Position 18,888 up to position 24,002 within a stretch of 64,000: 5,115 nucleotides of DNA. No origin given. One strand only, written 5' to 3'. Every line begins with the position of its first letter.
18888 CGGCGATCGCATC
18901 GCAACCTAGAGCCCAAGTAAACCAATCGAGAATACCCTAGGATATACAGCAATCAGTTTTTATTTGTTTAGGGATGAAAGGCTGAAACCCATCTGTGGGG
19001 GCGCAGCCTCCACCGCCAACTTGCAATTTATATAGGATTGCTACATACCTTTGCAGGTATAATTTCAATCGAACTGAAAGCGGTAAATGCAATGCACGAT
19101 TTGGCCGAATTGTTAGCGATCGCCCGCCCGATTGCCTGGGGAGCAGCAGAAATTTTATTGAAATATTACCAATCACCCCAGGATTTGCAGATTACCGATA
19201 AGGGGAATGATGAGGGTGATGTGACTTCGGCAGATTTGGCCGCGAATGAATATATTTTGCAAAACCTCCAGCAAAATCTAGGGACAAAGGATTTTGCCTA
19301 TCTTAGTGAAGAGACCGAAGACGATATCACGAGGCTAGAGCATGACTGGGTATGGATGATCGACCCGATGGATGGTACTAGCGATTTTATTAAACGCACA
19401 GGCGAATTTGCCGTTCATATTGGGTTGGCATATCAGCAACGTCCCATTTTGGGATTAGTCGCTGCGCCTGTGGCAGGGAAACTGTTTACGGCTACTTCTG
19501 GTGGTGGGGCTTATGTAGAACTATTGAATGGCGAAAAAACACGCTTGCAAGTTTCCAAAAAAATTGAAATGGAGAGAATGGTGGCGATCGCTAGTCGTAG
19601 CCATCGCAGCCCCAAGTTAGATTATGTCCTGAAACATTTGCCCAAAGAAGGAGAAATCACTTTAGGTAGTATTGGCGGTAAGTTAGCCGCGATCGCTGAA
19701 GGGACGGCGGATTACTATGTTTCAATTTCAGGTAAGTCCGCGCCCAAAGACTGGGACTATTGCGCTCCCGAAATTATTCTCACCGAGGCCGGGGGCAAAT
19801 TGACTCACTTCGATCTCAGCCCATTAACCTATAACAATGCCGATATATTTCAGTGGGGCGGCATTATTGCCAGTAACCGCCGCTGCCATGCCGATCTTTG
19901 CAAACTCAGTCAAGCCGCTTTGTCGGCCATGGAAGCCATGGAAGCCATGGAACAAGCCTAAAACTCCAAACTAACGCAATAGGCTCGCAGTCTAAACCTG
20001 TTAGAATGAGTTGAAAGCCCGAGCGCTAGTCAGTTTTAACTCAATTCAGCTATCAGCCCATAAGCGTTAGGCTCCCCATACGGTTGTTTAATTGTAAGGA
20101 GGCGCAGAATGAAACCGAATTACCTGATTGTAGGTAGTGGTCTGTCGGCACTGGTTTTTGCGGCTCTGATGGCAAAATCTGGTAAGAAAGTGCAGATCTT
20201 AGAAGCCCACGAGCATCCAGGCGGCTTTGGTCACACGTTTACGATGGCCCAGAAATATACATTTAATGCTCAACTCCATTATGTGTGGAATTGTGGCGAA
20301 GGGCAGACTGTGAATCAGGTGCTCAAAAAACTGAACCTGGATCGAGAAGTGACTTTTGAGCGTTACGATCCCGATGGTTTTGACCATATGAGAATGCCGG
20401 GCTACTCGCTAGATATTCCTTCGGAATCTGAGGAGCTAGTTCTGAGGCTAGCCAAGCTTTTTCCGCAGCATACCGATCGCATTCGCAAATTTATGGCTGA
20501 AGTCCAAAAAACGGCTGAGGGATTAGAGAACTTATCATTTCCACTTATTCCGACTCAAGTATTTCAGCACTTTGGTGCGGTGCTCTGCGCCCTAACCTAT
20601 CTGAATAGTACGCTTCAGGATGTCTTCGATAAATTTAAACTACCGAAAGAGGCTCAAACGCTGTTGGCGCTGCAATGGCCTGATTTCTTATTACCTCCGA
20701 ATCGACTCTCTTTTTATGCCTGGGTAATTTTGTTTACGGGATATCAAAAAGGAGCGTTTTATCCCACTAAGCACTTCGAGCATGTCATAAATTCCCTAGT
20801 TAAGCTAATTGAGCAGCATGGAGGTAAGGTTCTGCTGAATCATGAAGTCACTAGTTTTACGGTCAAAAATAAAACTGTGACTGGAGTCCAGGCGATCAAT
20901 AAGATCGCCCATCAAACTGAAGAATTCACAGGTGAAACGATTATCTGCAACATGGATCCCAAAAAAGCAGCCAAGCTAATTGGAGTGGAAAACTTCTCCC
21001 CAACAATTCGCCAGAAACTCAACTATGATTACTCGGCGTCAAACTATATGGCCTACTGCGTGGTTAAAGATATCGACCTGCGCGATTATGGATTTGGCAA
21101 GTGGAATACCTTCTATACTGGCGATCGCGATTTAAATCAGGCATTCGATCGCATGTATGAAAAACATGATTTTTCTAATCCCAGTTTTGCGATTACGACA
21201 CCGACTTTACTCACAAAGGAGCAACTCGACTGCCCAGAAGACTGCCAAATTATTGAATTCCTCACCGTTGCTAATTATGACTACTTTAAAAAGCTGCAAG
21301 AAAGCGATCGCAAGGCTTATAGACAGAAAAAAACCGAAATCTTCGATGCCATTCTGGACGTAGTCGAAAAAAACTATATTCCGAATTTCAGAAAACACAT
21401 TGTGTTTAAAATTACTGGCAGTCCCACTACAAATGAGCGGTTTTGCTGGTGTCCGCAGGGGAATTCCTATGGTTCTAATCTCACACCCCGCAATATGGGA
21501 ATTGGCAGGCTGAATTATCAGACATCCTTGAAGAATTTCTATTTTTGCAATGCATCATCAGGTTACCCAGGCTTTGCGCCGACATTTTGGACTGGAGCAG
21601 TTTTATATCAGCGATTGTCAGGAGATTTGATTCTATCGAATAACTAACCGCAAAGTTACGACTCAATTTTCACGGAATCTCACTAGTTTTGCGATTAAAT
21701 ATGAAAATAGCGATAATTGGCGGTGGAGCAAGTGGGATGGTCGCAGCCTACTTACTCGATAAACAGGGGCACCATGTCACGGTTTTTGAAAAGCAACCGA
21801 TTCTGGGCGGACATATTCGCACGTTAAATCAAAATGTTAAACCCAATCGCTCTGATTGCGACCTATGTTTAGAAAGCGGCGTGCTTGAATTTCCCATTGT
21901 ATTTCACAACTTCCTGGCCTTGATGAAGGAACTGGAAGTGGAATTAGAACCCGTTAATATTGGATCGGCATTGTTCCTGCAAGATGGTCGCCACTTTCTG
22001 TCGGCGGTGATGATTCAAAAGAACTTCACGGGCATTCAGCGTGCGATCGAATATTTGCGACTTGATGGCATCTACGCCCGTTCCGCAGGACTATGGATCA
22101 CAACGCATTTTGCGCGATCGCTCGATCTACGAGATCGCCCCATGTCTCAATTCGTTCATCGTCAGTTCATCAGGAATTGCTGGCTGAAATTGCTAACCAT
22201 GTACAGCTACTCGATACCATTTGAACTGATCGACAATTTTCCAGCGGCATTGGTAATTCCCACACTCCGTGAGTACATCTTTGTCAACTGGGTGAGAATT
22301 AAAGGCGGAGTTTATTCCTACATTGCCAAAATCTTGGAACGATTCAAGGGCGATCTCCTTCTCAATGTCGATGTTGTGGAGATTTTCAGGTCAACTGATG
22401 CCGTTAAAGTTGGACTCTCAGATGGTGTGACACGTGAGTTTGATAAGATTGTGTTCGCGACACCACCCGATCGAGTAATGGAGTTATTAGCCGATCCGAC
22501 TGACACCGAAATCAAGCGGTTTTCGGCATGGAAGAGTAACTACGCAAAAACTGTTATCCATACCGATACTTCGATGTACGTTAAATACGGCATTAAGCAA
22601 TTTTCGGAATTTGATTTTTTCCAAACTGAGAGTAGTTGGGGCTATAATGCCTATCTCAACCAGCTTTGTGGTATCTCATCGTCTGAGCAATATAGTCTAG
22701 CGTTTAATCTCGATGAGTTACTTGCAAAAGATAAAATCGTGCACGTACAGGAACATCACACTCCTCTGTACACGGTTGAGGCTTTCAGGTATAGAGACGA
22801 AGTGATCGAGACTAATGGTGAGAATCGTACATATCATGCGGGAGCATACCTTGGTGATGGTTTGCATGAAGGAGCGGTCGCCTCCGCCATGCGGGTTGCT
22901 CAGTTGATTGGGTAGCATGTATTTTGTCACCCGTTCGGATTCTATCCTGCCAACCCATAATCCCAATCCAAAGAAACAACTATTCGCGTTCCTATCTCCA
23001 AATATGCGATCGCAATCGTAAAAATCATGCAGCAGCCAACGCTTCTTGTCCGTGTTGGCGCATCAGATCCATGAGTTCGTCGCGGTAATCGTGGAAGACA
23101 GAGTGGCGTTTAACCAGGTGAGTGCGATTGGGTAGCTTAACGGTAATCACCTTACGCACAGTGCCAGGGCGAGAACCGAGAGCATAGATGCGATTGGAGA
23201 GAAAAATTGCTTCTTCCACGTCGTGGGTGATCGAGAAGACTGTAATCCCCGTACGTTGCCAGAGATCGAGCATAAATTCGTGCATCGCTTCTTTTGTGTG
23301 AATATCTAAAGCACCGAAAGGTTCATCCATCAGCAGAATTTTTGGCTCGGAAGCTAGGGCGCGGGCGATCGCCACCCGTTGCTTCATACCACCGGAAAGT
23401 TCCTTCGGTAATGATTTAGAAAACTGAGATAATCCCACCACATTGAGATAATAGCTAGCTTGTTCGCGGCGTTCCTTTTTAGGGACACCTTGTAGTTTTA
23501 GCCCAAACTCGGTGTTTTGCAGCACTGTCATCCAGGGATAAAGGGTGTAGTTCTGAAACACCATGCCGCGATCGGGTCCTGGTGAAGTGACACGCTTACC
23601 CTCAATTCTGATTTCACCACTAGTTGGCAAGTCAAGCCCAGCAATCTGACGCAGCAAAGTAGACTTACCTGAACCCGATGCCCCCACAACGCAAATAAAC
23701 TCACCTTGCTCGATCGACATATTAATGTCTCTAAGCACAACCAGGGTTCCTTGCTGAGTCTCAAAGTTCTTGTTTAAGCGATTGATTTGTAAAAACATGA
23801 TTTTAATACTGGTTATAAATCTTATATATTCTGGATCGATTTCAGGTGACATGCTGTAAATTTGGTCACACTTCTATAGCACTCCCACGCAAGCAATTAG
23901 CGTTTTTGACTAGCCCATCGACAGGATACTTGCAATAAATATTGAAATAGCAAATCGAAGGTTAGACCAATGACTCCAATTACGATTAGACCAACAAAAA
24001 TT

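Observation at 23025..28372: Riboswitch-gated guanidine uptake and Ni-dependent guanidine hydrolase operon hidden behind agmatinase, hydrogenase-maturation and nitrate-transporter look-alikes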

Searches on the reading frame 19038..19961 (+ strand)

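Call 21: search_protein_families(library=pfam, max_evalue=0.000001, proteins=[window:19038-19961:+])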
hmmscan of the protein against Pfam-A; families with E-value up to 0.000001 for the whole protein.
window:19038-19961:+ (307 aa): 1 family
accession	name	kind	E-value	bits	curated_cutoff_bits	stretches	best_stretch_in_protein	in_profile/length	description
PF00459.30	Inositol_P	-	3.2e-59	201.1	27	1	21-293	1-268/271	Inositol monophosphatase family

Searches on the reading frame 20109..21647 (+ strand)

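Call 21: search_protein_families(library=pfam, max_evalue=0.000001, proteins=[window:20109-21647:+])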
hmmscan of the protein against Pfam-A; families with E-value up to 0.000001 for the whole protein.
window:20109-21647:+ (512 aa): 2 families
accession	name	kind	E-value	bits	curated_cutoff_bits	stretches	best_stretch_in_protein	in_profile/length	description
PF13450.12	NAD_binding_8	-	1.4e-13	51.3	21.9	1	7-75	1-68/68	NAD(P)-binding Rossmann-like domain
PF01593.30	Amino_oxidase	-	7e-09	35.9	19.8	1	15-300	4-268/443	Flavin containing amine oxidoreductase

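Call 49: search_protein_families(library=ncbifam, max_evalue=0.001, proteins=[window:20109-21647:+])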
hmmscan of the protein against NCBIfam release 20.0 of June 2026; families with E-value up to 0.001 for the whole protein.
window:20109-21647:+ (512 aa): 12 families
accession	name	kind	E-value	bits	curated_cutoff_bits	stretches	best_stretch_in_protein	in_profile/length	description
TIGR02730.1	carot_isom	equivalog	7.6e-25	87.7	586.9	1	6-489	4-472/493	carotenoid isomerase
NF058655.1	CrtID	equivalog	9.8e-23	80.7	640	1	6-482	2-459/478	bifunctional phytoene desaturase/3,4-desaturase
TIGR02733.1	desat_CrtD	equivalog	3.5e-21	75.5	549.7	2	210-488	218-471/492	C-3',4' desaturase CrtD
TIGR02734.1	crtI_fam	subfamily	8.6e-21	74.2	238.1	1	6-483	2-467/504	phytoene desaturase family protein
NF005560.0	PRK07233.1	equivalog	7.3e-14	51.4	252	2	6-84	4-79/435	hypothetical protein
NF045689.1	BCarotKetCrtO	equivalog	1e-11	44.1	1000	0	215-287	234-302/563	beta-carotene ketolase CrtO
NF042421.1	hydcarot_desat_CrtD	equivalog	2.3e-11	42.9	500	1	6-488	5-466/487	1-hydroxycarotenoid 3,4-desaturase CrtD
NF045637.1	carotdesatCrtDProt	equivalog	3.9e-10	38.9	580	2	224-480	222-458/485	1-hydroxycarotenoid 3,4-desaturase CrtD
TIGR03467.1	HpnE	equivalog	1.3e-06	28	283.05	0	6-135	2-134/430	hydroxysqualene dehydroxylase HpnE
NF005546.0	PRK07208.1-2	equivalog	2.3e-05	23.2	418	1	218-292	246-320/527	hypothetical protein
NF006130.0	PRK08274.1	equivalog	3.5e-05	22.8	369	0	5-59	8-63/467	FAD-dependent tricarballylate dehydrogenase TcuA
TIGR00031.1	UDP-GALP_mutase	equivalog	0.00012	21.2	303.75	1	4-42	3-41/378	UDP-galactopyranose mutase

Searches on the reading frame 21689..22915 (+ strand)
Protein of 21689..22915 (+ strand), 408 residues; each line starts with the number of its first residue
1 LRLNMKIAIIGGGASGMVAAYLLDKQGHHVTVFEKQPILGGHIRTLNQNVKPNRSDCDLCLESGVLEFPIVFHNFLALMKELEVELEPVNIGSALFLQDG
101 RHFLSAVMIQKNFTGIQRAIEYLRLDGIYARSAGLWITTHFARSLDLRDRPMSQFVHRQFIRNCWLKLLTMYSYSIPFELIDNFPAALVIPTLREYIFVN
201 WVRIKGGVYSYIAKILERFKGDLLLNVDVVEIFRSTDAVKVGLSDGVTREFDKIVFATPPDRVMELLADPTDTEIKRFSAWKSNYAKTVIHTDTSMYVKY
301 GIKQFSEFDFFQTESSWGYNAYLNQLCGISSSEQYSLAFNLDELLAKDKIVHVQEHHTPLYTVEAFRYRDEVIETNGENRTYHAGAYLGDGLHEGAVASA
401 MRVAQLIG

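Call 21: search_protein_families(library=pfam, max_evalue=0.000001, proteins=[window:21689-22915:+])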
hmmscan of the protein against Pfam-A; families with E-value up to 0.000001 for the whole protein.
window:21689-22915:+ (408 aa): 3 families
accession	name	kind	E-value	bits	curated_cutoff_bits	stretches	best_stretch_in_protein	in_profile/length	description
PF01593.30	Amino_oxidase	-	3.4e-18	66.6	19.8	1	15-270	2-266/443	Flavin containing amine oxidoreductase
PF13450.12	NAD_binding_8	-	1.7e-13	51.1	21.9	1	9-48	1-40/68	NAD(P)-binding Rossmann-like domain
PF01266.30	DAO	-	3.3e-08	33.9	27.9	1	6-41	1-36/353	FAD dependent oxidoreductase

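Call 49: search_protein_families(library=ncbifam, max_evalue=0.001, proteins=[window:21689-22915:+])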
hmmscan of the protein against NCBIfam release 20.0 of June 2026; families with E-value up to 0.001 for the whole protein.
window:21689-22915:+ (408 aa): 53 families (the best 25 are shown)
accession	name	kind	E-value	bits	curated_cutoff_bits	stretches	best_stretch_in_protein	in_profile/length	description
NF005560.0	PRK07233.1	equivalog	1.3e-12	47.3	252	1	5-47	1-43/435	hypothetical protein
TIGR03467.1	HpnE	equivalog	2.8e-12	46.7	283.05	1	7-48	1-42/430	hydroxysqualene dehydroxylase HpnE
NF009410.0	PRK12771.1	subfamily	2.8e-11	42.7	516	1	6-44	140-178/566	NAD(P)-binding protein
NF008841.0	PRK11883.1-1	equivalog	1.2e-10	40.9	517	1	4-99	3-96/453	protoporphyrinogen oxidase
NF008845.0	PRK11883.1-5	equivalog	3.6e-10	38.7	560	2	4-48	4-54/468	protoporphyrinogen oxidase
TIGR00562.1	proto_IX_ox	equivalog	1.3e-09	37.2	97.85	1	5-49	3-49/470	protoporphyrinogen oxidase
NF045599.1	bili_reduct_long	exception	8.5e-08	30.9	750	1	5-45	382-422/641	bilirubin reductase, long form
NF009454.0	PRK12814.1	equivalog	8.9e-08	30.9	916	1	6-44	195-233/657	putative NADPH-dependent glutamate synthase small subunit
TIGR00275.1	TIGR00275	subfamily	9.3e-08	31.3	183.8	1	7-43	1-37/401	aminoacetone oxidase family FAD-binding enzyme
NF040770.1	hetero_SS_HdrA2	exception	1.7e-07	29.7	1100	1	3-61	138-194/777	CoB-CoM heterodisulfide reductase HdrA2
NF009409.0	PRK12770.1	subfamily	1.9e-07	30.5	343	1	4-41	18-55/360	putative glutamate synthase subunit beta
NF041891.1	hdrA_Methbact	equivalog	2.1e-07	29.6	1300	1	4-81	133-211/762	ferredoxin:CoB-CoM heterodisulfide reductase subunit HdrA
TIGR03315.1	Se_ygfK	equivalog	2.3e-07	28.6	835.3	1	5-45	538-578/1012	putative selenate reductase subunit YgfK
TIGR03997.1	mycofact_OYE_2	equivalog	2.4e-07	29.5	793.15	1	5-48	380-423/645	mycofactocin system FadH/OYE family oxidoreductase 2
NF005243.0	PRK06753.1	equivalog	2.7e-07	29.8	365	1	5-37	1-33/374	hypothetical protein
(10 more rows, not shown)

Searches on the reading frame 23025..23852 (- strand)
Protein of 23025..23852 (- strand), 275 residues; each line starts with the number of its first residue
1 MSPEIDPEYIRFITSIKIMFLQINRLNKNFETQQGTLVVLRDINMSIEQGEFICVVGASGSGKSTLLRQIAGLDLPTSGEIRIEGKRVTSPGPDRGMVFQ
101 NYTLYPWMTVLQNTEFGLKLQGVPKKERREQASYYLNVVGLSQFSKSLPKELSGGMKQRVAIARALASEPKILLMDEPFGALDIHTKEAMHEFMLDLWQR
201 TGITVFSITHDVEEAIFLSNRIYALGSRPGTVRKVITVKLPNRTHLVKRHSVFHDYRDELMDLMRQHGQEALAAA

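Call 3: search_protein_families(library=pfam, proteins=[window:23025-23852:-])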
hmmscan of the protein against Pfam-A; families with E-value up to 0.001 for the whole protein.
window:23025-23852:- (275 aa): 8 families
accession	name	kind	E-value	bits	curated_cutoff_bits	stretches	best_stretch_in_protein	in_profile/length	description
PF00005.33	ABC_tran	-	9.2e-35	120.7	25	1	40-179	1-136/137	ABC transporter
PF13304.12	AAA_21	-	5.4e-05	23.8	27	0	52-72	1-21/304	AAA domain, putative AbiEii toxin, Type IV TA system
PF13521.12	AAA_28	-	7.2e-05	23.5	27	0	53-73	2-22/164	AAA domain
PF20703.3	nSTAND1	-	0.00012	22.3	27.1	0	45-73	28-54/379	Novel STAND NTPase 1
PF25199.1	nSTAND_NTPase5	-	0.00035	20.9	34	1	48-71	39-62/145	Novel STAND NTPase 5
PF09818.15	ABC_ATPase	-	0.00048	19.7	23.2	0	44-70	74-99/283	P-loop domain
PF13191.12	AAA_16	-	0.00067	20.6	32.6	1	48-71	22-45/167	AAA ATPase domain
PF13401.12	AAA_22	-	0.00077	20.2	27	0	49-74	4-29/130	AAA domain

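Call 4: search_protein_families(library=ncbifam, proteins=[window:23025-23852:-])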
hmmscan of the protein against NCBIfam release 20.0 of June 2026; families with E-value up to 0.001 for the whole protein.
window:23025-23852:- (275 aa): 189 families (the best 25 are shown)
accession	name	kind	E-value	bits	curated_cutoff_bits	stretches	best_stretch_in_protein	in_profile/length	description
NF040729.1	ABC_ATP_SaoA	equivalog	1.1e-72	244.5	360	1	21-266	2-245/248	ABC transporter ATP-binding protein SaoA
NF008421.0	PRK11248.1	equivalog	3.5e-72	242.9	357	1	21-243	2-220/255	taurine ABC transporter ATP-binding subunit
TIGR01184.1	ntrCD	subfamily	3.5e-69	232.9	291.8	1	40-263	1-229/230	nitrate ABC transporter ATP-binding protein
TIGR03265.1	PhnT2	equivalog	6.4e-64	216.4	457.7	1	20-224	4-207/353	putative 2-aminoethylphosphonate ABC transporter ATP-binding protein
TIGR01186.1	proV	subfamily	5.1e-59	200.2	326.6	1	35-225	4-203/363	betaine/proline/choline family ABC transporter ATP-binding protein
NF006987.0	PRK09452.1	equivalog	1.3e-57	195.2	482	1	19-225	16-221/378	spermidine/putrescine ABC transporter ATP-binding protein PotA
TIGR00968.1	3a0106s01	subfamily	4.2e-57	193.4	342.75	1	29-225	5-204/237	sulfate ABC transporter ATP-binding protein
NF008653.0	PRK11650.1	subfamily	1.6e-56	191.9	432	1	21-225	4-208/357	sn-glycerol-3-phosphate ABC transporter ATP-binding protein UgpC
NF040933.2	ABC_arch_GlcV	equivalog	9.2e-56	189.2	450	1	22-224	4-214/357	glucose ABC transporter ATP-binding protein GlcV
TIGR01187.1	potA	subfamily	1.2e-55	188.8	355.6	1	56-225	2-174/325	polyamine ABC transporter ATP-binding protein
NF043075.1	MMSYN1_0197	equivalog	7.7e-55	186.2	550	1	21-226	3-207/341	spermidine/putrescine ABC transporter ATP-binding protein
NF040840.2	tungstate_WtpC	equivalog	1e-52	179.6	440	1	22-225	3-204/347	tungstate ABC transporter ATP-binding protein WtpC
TIGR03415.1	ABC_choXWV_ATP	equivalog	1.1e-52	179.3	483.75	2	97-223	110-236/382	choline ABC transporter ATP-binding protein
NF008420.0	PRK11247.1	equivalog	1.9e-52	178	395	1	21-242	13-222/257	aliphatic sulfonates ABC transporter ATP-binding protein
NF008621.0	PRK11607.1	equivalog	3.2e-52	177.6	613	1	20-223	19-221/377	putrescine ABC transporter ATP-binding subunit PotG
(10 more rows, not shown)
